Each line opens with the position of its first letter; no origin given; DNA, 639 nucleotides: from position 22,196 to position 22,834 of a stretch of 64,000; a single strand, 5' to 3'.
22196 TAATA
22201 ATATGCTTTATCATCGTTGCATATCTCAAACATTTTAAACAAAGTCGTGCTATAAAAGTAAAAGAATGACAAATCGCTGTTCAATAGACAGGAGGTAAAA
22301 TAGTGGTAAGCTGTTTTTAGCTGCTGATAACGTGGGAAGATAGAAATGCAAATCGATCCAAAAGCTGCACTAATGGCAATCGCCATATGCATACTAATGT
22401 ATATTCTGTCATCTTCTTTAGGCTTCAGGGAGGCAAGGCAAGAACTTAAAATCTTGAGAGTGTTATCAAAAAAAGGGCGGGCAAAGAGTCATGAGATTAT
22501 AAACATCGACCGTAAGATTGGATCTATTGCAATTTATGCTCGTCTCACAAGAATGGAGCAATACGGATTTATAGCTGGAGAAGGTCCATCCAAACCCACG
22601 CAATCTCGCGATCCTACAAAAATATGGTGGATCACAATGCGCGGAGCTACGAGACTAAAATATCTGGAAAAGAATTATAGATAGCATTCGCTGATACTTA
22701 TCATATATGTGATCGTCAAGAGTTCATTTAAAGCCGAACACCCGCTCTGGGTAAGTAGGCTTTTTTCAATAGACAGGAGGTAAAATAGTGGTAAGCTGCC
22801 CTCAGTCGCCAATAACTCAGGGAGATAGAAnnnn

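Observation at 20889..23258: A 40-nt terminator-like element is present three times, and a 'leader + membrane-wHTH gene + terminator' cassette is tandemly duplicated.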

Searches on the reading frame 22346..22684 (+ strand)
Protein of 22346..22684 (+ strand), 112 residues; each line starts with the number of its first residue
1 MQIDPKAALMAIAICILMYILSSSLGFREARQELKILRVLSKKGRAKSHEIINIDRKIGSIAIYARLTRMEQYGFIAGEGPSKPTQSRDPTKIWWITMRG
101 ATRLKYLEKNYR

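Call 6: search_protein_families(library=pfam, proteins=[window:22346-22684:+], max_evalue=0.1)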
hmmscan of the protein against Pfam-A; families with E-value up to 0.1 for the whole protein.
window:22346-22684:+ (112 aa): 4 families
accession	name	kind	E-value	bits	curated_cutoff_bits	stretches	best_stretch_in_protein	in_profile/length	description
PF03551.20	PadR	-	0.0059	17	27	1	62-105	33-74/75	Transcriptional regulator PadR-like family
PF21921.2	Ski7_2nd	-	0.026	14.8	27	1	20-73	5-58/105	Ski7 domain II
PF13412.12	HTH_24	-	0.043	13.8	21.9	0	32-51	4-23/48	Winged helix-turn-helix DNA-binding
PF10084.14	DUF2322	-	0.05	14.2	27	1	32-74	12-51/99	Uncharacterized protein conserved in bacteria (DUF2322)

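Call 21: find_encoding_contigs(protein=window:22346-22684:+, flank=5000, max_places=5)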
Protein window:22346-22684:+ (112 aa): no gene with exactly this product is on record in the collection.

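Call 28: search_protein_families(library=ncbifam, proteins=[window:22346-22684:+], max_evalue=0.1)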
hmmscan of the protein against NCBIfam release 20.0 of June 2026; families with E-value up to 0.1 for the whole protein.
window:22346-22684:+ (112 aa): 1 family
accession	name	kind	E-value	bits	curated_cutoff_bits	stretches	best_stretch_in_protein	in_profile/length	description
TIGR03433.1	padR_acidobact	paralog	0.0023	18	101.8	1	57-111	36-88/101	PadR family transcriptional regulator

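Call 29: search_protein_representatives(alignment_id=A3)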
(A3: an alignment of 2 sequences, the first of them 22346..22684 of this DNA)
Query: 2 sequences, 113 profile positions. Proteins with E-value up to 0.001 (for the whole library): 12; up to 1e-10: 2; up to 1e-30: 2. The best 12 are listed.
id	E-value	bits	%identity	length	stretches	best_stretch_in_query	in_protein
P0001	2.5e-59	214.6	-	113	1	1-113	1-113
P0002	8.0e-59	213.0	-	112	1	1-113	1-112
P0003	1.1e-06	44.9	-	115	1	12-111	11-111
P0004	3.2e-05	40.3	-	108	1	35-103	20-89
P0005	4.3e-05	39.9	-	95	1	33-101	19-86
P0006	1.1e-04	38.6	-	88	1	33-102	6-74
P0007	1.6e-04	38.1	-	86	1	32-88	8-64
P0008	1.8e-04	37.8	-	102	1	32-101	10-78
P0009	2.3e-04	37.5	-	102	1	34-106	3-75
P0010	2.4e-04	37.4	-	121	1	6-102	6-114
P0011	3.7e-04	36.9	-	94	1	29-104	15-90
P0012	9.1e-04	35.6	-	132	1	32-106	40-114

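Call 31: find_encoding_contigs(protein=P0003, flank=5000, max_places=5)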
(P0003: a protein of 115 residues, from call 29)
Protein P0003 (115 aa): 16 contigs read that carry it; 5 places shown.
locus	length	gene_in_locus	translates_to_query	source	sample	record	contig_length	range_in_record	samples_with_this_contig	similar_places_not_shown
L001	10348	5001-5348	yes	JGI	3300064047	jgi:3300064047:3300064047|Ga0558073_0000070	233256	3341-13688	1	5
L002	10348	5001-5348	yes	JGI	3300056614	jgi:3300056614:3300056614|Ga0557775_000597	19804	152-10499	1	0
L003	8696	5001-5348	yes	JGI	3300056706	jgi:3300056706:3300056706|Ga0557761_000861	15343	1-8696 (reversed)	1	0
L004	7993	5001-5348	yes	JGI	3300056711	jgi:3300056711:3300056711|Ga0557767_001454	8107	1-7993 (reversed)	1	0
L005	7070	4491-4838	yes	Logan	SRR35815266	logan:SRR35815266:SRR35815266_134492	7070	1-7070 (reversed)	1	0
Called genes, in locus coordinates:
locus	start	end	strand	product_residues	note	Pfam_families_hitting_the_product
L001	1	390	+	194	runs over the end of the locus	-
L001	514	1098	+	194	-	PF13560:HTH_31 (weak)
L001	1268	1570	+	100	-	-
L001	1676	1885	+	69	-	PF28474:DUF8412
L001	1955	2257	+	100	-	PF13376:OmdA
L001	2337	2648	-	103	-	-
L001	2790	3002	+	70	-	PF19701:DUF6199 (weak)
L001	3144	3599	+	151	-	PF19371:DUF5946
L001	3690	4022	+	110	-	PF03795:YCII (weak)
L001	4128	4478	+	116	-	-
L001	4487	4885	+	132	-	PF08570:DUF1761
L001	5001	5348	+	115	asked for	-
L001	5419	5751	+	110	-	-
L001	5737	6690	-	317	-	PF00413:Peptidase_M10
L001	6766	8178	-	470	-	PF01471:PG_binding_1, PF20144:TIG_SUH (faint)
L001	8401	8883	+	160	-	-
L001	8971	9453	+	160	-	PF01878:EVE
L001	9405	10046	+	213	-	PF03193:RsgA_GTPase (faint), PF00009:GTP_EFTU (faint), PF00350:Dynamin_N (faint), PF01926:MMR_HSR1, PF02421:FeoB_N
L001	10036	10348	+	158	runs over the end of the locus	PF00293:NUDIX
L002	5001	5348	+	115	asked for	-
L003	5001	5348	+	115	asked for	-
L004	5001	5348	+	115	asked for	-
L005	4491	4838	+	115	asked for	-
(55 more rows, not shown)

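Call 32: find_encoding_contigs(protein=P0010, flank=5000, max_places=5)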
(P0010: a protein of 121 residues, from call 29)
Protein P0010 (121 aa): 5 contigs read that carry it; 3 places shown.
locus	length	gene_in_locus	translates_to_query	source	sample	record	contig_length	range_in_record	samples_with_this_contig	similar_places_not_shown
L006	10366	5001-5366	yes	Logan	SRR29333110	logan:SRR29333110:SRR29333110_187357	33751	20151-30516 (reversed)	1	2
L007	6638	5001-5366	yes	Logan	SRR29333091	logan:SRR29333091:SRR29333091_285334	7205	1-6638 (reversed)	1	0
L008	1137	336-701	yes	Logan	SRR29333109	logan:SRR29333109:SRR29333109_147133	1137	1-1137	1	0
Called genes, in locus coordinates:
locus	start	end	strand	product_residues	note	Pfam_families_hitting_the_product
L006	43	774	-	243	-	PF13462:Thioredoxin_4, PF01323:DSBA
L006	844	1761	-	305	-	PF00890:FAD_binding_2 (faint), PF01134:GIDA (faint), PF03486:HI0933_like (faint), PF07992:Pyr_redox_2, PF12831:FAD_oxidored (faint), PF13434:Lys_Orn_oxgnase (faint), PF13738:Pyr_redox_3, PF00070:Pyr_redox, +1 more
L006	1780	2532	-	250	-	PF01790:LGT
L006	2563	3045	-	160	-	-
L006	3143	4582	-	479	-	PF01425:Amidase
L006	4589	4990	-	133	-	PF02686:GatC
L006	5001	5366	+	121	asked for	PF03551:PadR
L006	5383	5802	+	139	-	-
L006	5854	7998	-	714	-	PF22745:Nlig-Ia, PF01653:DNA_ligase_aden, PF03120:OB_DNA_ligase, PF03119:DNA_ligase_ZBD, PF12826:HHH_2, PF14520:HHH_5 (weak), PF00533:BRCT, PF12738:PTCB-BRCT (weak)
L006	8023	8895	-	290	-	-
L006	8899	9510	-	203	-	-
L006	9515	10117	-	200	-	PF07963:N_methyl (faint)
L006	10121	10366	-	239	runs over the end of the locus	-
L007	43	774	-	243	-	PF13462:Thioredoxin_4, PF01323:DSBA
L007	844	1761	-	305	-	PF00890:FAD_binding_2 (faint), PF01134:GIDA (faint), PF03486:HI0933_like (faint), PF07992:Pyr_redox_2, PF12831:FAD_oxidored (faint), PF13434:Lys_Orn_oxgnase (faint), PF13738:Pyr_redox_3, PF00070:Pyr_redox, +1 more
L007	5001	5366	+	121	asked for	PF03551:PadR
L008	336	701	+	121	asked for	PF03551:PadR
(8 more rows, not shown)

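Call 36: find_homologous_proteins(query=P0003, max_evalue=0.001)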
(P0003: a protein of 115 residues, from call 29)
Query P0003 (115 aa): 1 proteins with E <= 0.001 among 5 candidates.
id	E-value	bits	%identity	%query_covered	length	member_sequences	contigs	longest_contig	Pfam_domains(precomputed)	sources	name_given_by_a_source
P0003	4.0e-68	244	100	100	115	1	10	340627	-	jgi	jgi:DNA-binding HxlR family transcriptional regulator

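Call 38: find_related_loci(query=A4, collection=metagenome_contigs, flank=6000)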
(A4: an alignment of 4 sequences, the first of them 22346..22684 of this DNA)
Query A4 (112 aa) in metagenome_contigs; peptide patterns used: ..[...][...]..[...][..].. (x = any residue, [..] = any of these).
49 stretches matched a pattern, but none encodes a relative of the query by tblastn (E <= 1e-3).

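Call 39: find_related_loci(query=A3, collection=genome_contigs, flank=6000)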
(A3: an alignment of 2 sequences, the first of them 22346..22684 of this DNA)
Query A3 (112 aa) in genome_contigs; peptide patterns used: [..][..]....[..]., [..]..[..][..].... (x = any residue, [..] = any of these).
55 stretches matched a pattern, but none encodes a relative of the query by tblastn (E <= 1e-3).

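Call 56: search_solved_structures(query=A5, max_evalue=1, show_alignments=1)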
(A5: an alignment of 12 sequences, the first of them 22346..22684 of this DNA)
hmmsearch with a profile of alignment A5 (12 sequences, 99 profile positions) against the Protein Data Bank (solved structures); distinct sequences matched with E-value up to 1: 119 (the best 60 are shown).
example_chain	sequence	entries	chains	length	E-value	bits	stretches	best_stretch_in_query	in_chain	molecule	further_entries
3l7w_A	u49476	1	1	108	1.4e-08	37.7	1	18-96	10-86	Putative uncharacterized protein SMU.1704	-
5dym_A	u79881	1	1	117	2.5e-07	33.7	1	22-95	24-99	PadR-family transcriptional regulator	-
7qz7_A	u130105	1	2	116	5.1e-07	32.7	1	39-93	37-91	Transcriptional regulator, PadR-like family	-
7qz8_A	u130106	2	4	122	5.7e-07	32.6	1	39-93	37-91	Transcriptional regulator, PadR-like family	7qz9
7q34_A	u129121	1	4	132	6.4e-07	32.4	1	39-93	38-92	Helix-turn-helix transcriptional regulator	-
5zhc_A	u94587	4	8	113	7.1e-07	32.3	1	16-92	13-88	Transcriptional regulator | Transcriptional regulator Rv3488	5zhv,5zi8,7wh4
8qdh_A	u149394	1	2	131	8.5e-07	32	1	22-97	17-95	Transcriptional regulator, PadR-like family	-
8jxk_A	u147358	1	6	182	9.6e-07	31.9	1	19-91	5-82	Conserved protein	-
9h9y_A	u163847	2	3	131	1e-06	31.8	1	42-96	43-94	Transcriptional regulator, PadR-like family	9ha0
9gkr_A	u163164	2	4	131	1e-06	31.7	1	18-96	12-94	Transcriptional regulator, PadR-like family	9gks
3l9f_A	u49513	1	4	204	1.1e-06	31.7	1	19-94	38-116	Putative uncharacterized protein smu.1604c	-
6abt_B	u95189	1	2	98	1.1e-06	31.7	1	28-93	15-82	PadR family transcriptional regulator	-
7xup_A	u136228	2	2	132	1.3e-06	31.4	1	40-96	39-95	Transcriptional regulator, PadR-like family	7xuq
3f8b_A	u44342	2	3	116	1.4e-06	31.4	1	39-93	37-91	Transcriptional regulator, PadR-like family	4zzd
6abq_B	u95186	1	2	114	1.5e-06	31.2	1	28-93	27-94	PadR family transcriptional regulator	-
5h20_A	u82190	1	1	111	0.00015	24.8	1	11-96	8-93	Putative PadR-family transcriptional regulatory protein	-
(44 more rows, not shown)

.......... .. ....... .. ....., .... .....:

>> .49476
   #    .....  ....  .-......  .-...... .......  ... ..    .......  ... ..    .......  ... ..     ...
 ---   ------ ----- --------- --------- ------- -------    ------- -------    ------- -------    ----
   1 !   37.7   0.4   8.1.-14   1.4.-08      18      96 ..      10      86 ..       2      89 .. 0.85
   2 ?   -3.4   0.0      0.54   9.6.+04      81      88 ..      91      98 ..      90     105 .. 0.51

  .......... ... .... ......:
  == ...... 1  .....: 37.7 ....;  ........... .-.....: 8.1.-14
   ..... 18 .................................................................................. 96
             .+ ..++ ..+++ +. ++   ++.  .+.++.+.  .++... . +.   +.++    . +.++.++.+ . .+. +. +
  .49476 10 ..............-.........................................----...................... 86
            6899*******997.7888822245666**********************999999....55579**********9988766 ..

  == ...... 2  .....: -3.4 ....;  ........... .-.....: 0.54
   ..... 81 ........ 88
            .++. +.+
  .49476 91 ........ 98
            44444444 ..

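Call 57: search_solved_structures(query=A4, max_evalue=1, show_alignments=1)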
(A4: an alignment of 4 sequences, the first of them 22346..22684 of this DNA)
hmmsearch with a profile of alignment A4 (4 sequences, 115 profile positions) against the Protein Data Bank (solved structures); distinct sequences matched with E-value up to 1: 26.
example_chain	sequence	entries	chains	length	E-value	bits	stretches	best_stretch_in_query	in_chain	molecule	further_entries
3l7w_A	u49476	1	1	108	6.7e-05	26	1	35-113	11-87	Putative uncharacterized protein SMU.1704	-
3l9f_A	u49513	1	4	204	0.0014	21.8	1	37-108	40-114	Putative uncharacterized protein smu.1604c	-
8jxk_A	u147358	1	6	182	0.0054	19.9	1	58-107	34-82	Conserved protein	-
4esb_A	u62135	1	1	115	0.027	17.7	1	59-110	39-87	Transcriptional regulator, PadR family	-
5aip_A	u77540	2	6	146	0.054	16.7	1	28-88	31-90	TRANSCRIPTIONAL REGULATOR, MARR FAMILY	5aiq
2p5v_A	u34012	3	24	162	0.094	15.9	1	33-81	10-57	Transcriptional regulator, LRP/AsnC family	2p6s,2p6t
3elk_A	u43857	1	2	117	0.21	14.8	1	52-105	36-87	Putative transcriptional regulator TA0346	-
1yg2_A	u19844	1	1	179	0.26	14.5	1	58-106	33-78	gene activator AphA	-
6cmv_A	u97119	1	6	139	0.26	14.5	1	32-92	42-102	Transcriptional regulator Lrs14-like protein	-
1z7u_A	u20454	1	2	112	0.28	14.4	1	53-90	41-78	hypothetical protein EF0647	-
7fby_A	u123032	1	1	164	0.28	14.4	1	36-80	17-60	Transcriptional regulatory protein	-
5h20_A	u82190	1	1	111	0.31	14.2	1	29-115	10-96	Putative PadR-family transcriptional regulatory protein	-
2fbi_A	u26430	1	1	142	0.34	14.1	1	27-82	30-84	probable transcriptional regulator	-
9w4v_A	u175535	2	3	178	0.35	14.1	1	36-80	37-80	Uncharacterized HTH-type transcriptional regulator PH0140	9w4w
1qbj_A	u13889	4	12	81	0.4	13.9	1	27-97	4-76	PROTEIN (DOUBLE-STRANDED RNA SPECIFIC ADENOSINE DEAMINASE (ADAR1)) | Double-stranded RNA-specific adenosine deaminase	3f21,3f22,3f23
6abt_B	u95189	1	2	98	0.49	13.6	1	46-107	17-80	PadR family transcriptional regulator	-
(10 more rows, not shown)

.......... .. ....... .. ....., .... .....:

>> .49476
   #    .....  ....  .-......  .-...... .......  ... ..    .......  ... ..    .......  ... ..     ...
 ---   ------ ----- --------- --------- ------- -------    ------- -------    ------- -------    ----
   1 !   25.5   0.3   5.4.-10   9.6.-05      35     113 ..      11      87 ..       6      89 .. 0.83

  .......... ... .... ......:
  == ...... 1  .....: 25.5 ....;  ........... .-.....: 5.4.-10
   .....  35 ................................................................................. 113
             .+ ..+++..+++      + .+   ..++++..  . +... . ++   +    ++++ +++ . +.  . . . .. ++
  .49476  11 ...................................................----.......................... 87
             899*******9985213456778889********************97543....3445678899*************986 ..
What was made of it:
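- On PadR family (Pfam PF03551): A profile of the four TM-bearing proteins hits PadR-like 3l7w at E 6.7e-5 (call 57).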

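Call 66: predict_structure(alignment_id=A5)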
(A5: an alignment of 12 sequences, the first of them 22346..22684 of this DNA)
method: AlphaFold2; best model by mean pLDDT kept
length: 112 residues; sequences in the alignment: 12
mean_pLDDT: 91.4   pTM: 0.75
mean pLDDT of the five models: 91.4, 89.8, 89.3, 89.1, 88.0
residues with pLDDT >= 90: 83; 70-90: 20; 50-70: 9; < 50: 0
segments of 3 or more residues with pLDDT < 50: none
pLDDT, mean of each block of 10 residues (from residue 1): 92 96 91 96 95 89 93 96 67 96 97 83
secondary structure, 60 per line:
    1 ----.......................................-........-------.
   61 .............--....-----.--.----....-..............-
elements in order: H5-43 E45-47 H48-52 H60-73 E76-79 E93-96 H98-111
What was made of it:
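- On PadR family (Pfam PF03551): AF2 model with pLDDT 91.4 and the order helix, HTH, two-strand wing, C-terminal helix (call 66).
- Closest known: Small PadR-family regulators. Different: An N-terminal transmembrane helix runs straight into helix 1 (AF2 helix 5-43, call 66).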
